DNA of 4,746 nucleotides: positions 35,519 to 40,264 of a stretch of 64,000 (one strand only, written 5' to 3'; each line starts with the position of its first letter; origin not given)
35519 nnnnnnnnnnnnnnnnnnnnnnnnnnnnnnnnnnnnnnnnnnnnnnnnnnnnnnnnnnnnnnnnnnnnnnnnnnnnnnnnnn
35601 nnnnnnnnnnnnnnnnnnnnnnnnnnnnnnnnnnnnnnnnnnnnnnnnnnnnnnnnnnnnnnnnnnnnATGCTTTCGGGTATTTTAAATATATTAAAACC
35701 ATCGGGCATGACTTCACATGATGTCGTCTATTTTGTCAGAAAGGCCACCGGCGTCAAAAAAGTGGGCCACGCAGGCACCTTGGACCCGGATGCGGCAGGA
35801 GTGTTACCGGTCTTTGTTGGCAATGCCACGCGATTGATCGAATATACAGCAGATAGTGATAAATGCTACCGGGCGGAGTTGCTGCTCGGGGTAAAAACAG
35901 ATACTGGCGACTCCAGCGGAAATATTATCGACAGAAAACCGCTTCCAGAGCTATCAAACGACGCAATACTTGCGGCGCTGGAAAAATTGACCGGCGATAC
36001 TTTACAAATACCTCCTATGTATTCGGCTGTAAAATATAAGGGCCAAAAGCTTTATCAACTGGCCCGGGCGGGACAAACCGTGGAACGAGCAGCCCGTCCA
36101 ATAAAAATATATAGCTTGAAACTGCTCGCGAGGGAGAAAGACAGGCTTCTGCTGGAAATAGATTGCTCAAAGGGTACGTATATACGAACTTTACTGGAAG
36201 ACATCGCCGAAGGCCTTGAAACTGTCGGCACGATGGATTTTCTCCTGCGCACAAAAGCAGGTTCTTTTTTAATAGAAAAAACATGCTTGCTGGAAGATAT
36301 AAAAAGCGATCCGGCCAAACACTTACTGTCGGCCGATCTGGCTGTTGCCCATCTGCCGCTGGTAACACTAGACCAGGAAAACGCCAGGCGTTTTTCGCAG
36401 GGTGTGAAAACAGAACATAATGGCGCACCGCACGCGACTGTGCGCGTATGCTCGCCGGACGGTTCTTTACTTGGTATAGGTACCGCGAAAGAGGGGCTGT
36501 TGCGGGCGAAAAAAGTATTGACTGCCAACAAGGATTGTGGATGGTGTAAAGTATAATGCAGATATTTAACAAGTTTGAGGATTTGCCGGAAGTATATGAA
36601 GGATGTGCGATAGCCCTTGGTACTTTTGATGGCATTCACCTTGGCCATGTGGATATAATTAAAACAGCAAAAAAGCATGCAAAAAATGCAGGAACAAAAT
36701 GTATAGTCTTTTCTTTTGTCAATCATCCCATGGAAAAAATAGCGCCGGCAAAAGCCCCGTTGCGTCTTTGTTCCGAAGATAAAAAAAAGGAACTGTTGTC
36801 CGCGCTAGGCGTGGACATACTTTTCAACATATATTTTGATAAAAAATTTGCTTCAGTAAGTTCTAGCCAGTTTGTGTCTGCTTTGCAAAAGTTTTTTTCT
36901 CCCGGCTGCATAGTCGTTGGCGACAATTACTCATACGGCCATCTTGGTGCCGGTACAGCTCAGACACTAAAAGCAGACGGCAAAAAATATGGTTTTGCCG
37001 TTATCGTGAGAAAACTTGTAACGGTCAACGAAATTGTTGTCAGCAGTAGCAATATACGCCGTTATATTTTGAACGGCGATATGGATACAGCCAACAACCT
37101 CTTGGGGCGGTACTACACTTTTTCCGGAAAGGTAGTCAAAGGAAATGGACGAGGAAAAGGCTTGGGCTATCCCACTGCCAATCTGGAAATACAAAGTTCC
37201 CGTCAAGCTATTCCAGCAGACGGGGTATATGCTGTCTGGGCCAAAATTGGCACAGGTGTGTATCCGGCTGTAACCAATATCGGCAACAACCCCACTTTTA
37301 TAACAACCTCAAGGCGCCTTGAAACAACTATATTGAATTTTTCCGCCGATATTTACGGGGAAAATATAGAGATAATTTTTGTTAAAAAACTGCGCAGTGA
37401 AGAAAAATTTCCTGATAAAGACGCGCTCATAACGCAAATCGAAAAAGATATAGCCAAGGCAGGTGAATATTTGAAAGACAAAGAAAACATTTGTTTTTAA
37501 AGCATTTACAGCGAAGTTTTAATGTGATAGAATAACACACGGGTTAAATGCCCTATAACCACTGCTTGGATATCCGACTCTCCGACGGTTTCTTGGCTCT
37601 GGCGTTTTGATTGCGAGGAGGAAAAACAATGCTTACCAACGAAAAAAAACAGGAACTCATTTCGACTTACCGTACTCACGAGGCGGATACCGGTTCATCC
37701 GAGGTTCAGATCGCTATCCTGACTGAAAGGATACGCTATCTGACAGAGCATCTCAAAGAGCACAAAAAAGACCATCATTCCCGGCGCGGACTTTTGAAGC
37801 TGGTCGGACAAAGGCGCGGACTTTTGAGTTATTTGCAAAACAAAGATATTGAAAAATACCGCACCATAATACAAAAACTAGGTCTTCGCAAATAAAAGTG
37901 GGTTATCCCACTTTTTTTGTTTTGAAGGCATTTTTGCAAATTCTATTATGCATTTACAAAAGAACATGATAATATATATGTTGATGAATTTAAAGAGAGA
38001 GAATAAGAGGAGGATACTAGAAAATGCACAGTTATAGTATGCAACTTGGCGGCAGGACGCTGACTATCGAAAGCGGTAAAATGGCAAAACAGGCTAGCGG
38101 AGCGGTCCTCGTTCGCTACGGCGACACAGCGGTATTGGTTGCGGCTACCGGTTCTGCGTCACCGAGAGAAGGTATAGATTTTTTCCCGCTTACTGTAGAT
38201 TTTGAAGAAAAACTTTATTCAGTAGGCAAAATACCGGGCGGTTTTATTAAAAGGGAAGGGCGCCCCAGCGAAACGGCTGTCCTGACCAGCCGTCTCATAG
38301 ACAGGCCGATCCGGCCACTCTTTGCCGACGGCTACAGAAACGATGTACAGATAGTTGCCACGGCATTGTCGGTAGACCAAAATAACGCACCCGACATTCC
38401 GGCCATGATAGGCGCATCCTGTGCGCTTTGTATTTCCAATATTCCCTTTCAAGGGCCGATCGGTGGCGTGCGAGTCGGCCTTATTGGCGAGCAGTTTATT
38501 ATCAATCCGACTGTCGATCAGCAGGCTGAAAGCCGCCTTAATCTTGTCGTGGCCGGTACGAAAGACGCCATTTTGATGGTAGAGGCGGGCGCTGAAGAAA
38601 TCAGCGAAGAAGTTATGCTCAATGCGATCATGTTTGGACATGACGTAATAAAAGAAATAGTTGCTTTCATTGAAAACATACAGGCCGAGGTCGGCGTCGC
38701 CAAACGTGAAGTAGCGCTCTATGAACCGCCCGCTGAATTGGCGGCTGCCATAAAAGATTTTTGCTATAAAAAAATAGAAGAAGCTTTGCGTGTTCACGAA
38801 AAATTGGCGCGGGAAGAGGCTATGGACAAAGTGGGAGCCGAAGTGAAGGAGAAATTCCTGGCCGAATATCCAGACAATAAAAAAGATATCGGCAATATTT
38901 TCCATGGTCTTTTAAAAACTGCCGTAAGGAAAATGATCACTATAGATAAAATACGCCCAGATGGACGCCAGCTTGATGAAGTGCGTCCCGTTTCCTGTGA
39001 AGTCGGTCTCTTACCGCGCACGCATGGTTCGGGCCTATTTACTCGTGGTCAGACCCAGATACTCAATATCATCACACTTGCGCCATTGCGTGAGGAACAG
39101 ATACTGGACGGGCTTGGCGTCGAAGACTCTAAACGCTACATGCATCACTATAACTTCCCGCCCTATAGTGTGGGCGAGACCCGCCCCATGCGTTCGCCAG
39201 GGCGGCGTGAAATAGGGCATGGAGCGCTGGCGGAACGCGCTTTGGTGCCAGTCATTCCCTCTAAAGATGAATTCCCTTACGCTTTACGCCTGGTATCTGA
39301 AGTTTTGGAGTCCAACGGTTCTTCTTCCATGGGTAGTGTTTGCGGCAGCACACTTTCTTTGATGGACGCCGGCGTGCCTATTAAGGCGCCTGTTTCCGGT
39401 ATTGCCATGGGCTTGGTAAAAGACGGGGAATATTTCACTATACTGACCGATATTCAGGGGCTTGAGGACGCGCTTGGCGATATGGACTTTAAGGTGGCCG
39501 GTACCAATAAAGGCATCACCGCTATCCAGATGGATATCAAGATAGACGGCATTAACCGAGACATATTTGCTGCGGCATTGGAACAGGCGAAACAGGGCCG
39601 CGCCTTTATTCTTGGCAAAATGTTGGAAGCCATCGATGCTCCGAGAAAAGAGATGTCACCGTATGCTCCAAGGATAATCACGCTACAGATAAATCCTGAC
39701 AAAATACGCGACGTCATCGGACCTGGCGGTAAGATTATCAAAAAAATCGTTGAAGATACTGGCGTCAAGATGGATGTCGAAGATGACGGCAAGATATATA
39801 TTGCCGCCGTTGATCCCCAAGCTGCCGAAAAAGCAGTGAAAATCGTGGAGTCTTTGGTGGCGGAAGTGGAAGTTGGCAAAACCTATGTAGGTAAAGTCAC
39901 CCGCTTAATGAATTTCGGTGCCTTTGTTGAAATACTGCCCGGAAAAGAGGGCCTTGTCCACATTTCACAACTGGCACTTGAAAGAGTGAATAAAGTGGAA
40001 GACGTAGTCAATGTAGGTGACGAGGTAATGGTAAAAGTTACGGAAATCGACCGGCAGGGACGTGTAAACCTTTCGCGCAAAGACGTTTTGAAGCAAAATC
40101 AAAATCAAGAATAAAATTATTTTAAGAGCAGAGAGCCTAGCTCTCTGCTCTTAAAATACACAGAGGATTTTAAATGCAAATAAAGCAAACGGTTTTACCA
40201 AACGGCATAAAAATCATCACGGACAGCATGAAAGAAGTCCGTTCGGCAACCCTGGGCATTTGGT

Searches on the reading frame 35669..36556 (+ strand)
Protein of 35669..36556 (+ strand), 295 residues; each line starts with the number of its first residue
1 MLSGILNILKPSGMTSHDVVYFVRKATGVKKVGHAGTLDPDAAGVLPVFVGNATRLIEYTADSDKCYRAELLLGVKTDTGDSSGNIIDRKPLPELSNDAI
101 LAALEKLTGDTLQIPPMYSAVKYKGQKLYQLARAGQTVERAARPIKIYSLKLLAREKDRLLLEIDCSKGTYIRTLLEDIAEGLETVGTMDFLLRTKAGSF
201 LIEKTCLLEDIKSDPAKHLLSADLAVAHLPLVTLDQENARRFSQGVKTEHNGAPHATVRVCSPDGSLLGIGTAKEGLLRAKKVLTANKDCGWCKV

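Call 30: search_protein_families(library=pfam, proteins=[window:35669-36556:+], max_evalue=0.00001)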
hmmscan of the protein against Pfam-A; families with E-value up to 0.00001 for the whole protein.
window:35669-36556:+ (295 aa): 2 families
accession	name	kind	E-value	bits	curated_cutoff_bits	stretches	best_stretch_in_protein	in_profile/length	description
PF01509.24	TruB_N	-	1.1e-55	188.5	27.3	1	24-172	1-149/149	TruB family pseudouridylate synthase (N terminal domain)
PF09157.17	TruB-C_2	-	2.2e-07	31.1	21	1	230-284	1-57/57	Pseudouridine synthase II TruB, C-terminal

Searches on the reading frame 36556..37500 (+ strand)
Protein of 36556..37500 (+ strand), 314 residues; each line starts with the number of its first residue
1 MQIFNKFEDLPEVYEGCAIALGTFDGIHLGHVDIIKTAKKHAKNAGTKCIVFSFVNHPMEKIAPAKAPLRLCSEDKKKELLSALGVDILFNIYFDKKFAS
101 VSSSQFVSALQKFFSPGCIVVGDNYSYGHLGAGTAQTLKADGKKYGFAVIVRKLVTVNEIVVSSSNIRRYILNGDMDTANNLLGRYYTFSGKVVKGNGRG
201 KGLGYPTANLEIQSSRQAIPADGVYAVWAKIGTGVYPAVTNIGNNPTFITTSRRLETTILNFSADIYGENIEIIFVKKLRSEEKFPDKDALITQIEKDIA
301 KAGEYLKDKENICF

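Call 30: search_protein_families(library=pfam, proteins=[window:36556-37500:+], max_evalue=0.00001)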
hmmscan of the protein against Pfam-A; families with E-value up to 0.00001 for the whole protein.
window:36556-37500:+ (314 aa): 3 families
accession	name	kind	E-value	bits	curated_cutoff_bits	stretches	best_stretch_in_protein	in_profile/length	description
PF01687.23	Flavokinase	-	3.6e-43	147.2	19.6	1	183-306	1-124/124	Riboflavin kinase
PF06574.18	FAD_syn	-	9e-41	139.8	27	1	13-165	4-157/158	FAD synthetase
PF01467.32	CTP_transf_like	-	1.1e-06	29.3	21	1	20-169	2-132/133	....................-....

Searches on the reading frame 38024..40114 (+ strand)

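Call 30: search_protein_families(library=pfam, proteins=[window:38024-40114:+], max_evalue=0.00001)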
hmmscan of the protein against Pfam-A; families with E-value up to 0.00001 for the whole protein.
window:38024-40114:+ (696 aa): 5 families
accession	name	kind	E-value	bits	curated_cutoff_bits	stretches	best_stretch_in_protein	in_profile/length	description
PF01138.27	RNase_PH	-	7.4e-55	185.3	25.5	2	10-141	2-130/130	3' exoribonuclease family, domain 1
PF03725.20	RNase_PH_C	-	3.9e-26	91.2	20.8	2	144-207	1-66/67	3' exoribonuclease family, domain 2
PF00575.29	S1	-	5.4e-20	72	22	1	615-686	2-74/74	S1 RNA binding domain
PF03726.19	PNPase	-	1.3e-17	64.5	24.6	1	238-316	1-81/81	Polyribonucleotide nucleotidyltransferase, RNA binding domain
PF00013.35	KH_1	-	4e-11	42.9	21.5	1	552-609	2-65/66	KH domain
